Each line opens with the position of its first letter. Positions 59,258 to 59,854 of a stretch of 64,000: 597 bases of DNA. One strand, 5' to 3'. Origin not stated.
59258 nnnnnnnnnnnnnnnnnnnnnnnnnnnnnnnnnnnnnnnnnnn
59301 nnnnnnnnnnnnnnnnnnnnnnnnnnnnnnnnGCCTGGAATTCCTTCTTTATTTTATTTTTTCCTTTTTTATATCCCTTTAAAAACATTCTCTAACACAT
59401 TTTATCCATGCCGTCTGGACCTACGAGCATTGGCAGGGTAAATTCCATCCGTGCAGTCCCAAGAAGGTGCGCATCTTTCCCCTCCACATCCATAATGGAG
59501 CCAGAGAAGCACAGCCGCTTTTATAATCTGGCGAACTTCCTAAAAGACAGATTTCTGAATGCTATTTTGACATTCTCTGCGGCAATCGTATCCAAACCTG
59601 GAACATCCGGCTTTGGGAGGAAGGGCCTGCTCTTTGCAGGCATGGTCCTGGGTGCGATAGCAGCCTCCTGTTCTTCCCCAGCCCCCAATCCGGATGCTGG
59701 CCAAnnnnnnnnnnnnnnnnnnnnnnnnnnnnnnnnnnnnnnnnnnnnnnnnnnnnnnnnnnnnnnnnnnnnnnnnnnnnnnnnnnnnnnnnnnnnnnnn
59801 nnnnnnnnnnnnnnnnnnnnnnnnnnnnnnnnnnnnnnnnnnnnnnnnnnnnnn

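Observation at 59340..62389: Compositionally distinct (AT-richer) gene for a lipobox-bearing beta-propeller-repeat protein immediately downstream of the pilin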

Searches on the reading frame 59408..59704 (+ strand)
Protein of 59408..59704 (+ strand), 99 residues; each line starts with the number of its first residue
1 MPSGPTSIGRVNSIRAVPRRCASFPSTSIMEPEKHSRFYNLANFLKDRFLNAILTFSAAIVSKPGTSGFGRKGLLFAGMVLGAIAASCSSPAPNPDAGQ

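Call 55: find_related_loci(query=A4, collection=metagenome_contigs, flank=6000)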
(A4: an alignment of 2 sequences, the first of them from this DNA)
Query A4 (99 aa) in metagenome_contigs; peptide patterns used: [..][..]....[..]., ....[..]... (x = any residue, [..] = any of these).
357 stretches matched a pattern, but none encodes a relative of the query by tblastn (E <= 1e-3).
